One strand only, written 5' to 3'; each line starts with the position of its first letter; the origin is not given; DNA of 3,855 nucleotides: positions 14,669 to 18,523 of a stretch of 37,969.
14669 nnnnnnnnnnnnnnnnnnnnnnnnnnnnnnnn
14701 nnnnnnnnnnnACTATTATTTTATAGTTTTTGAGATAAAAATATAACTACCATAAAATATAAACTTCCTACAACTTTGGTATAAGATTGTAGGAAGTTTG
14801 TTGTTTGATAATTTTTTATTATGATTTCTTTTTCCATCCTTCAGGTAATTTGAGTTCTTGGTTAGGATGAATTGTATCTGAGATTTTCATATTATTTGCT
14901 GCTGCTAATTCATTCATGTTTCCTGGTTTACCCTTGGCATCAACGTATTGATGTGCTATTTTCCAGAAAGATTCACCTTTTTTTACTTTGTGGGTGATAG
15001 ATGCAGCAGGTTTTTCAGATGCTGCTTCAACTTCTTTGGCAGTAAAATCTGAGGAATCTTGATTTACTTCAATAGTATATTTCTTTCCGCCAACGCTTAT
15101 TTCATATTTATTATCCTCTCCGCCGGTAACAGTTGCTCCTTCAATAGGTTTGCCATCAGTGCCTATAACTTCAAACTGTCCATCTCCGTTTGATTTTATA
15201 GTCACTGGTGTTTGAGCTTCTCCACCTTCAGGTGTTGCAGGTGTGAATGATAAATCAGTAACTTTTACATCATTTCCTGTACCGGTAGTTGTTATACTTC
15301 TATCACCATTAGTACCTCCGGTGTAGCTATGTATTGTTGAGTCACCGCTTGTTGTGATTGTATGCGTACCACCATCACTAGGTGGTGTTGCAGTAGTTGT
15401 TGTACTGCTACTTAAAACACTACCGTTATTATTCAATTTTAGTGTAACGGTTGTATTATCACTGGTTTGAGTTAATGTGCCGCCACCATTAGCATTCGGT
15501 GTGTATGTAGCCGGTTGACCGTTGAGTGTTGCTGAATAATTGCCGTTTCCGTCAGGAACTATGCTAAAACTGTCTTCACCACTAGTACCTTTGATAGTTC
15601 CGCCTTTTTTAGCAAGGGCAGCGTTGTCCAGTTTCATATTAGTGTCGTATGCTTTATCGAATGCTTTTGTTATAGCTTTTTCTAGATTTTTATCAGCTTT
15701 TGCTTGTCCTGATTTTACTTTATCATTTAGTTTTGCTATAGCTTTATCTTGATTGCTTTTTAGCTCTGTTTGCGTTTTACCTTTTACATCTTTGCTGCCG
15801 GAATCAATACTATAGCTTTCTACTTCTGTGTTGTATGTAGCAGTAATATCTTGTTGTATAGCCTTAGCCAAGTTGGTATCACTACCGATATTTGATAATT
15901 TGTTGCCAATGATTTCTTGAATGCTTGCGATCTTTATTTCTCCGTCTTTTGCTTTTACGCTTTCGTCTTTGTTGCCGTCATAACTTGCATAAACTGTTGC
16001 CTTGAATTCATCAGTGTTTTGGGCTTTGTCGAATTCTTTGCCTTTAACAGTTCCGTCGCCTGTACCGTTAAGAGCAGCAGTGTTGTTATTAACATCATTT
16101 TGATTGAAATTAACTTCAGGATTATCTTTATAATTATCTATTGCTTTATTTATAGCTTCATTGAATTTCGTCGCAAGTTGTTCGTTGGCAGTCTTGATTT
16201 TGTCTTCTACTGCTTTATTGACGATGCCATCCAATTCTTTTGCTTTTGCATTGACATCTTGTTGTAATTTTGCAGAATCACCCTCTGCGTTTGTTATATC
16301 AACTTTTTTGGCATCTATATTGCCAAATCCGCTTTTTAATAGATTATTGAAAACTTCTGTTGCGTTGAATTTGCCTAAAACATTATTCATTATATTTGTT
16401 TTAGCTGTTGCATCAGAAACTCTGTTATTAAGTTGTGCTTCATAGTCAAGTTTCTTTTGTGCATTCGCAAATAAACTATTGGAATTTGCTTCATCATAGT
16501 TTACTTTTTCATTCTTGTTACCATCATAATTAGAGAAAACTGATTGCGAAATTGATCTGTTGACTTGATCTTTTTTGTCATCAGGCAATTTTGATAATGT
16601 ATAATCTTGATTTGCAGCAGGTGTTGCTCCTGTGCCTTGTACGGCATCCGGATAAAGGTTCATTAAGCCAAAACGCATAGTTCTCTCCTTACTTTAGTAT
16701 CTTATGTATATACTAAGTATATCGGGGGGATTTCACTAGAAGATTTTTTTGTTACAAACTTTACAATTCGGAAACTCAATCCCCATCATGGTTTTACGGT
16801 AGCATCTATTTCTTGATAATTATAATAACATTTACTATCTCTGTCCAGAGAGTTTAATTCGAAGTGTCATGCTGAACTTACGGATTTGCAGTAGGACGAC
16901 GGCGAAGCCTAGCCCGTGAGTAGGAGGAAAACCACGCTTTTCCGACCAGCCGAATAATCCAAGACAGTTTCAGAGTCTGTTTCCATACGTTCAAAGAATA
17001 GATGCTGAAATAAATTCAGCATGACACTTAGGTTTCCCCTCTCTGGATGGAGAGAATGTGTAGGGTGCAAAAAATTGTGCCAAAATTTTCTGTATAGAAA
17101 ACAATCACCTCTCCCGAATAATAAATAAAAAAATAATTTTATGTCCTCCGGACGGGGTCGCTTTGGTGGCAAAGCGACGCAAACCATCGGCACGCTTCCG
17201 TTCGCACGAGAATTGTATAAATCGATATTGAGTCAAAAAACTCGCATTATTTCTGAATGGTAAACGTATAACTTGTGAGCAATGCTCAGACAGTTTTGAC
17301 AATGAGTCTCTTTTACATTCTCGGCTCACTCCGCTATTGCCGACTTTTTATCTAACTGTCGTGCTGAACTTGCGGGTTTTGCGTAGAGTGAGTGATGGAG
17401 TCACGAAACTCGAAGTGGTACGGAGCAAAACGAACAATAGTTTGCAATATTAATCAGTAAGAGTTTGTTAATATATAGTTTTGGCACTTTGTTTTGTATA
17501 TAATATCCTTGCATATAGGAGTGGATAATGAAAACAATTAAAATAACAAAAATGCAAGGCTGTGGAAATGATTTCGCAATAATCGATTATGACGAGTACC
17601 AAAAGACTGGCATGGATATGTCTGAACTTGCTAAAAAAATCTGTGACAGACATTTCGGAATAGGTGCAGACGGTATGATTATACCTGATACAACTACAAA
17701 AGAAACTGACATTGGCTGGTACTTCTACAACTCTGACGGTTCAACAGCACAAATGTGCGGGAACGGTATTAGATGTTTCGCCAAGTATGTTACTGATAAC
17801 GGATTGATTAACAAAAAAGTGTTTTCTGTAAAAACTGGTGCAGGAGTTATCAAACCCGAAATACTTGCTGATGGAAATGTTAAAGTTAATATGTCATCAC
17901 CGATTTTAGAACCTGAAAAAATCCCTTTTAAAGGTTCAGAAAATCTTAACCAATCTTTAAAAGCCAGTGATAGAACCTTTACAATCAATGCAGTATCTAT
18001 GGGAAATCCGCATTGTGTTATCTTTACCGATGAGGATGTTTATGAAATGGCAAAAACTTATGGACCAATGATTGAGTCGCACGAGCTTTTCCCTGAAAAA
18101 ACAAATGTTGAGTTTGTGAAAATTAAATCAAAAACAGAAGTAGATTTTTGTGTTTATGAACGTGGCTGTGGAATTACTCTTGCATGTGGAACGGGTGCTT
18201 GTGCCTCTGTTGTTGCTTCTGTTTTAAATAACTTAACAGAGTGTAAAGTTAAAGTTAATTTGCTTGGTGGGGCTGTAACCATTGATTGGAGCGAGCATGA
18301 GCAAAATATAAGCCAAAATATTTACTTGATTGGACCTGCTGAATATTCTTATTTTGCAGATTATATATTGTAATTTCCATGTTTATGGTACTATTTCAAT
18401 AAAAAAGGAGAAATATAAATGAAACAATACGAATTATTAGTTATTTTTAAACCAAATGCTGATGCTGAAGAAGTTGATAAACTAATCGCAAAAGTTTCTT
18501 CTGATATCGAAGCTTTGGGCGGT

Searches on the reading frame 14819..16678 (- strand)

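Call 5: search_protein_families(library=pfam, proteins=[window:14819-16678:-])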
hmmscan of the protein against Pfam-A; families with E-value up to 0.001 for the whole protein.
window:14819-16678:- (619 aa): 1 family
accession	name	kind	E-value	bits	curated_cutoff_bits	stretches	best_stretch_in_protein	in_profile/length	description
PF01476.26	LysM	-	1.8e-09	37.8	20.9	1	563-612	1-43/43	LysM domain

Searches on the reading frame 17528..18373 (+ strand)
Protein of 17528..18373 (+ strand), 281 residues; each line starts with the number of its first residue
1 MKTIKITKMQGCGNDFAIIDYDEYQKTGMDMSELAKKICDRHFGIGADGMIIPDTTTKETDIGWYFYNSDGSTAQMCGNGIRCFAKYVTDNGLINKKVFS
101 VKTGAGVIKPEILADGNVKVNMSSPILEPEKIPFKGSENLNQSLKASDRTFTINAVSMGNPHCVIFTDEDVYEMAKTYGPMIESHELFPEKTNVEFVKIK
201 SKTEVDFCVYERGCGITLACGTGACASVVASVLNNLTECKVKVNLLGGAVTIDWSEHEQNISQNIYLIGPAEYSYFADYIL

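Call 55: search_protein_families(library=pfam, proteins=[window:17528-18373:+], max_evalue=0.001)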
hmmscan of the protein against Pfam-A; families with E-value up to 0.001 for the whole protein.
window:17528-18373:+ (281 aa): 1 family
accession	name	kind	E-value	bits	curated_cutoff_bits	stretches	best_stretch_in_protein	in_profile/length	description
PF01678.24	DAP_epimerase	-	5.3e-58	194.8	34.7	2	7-125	2-118/121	Diaminopimelate epimerase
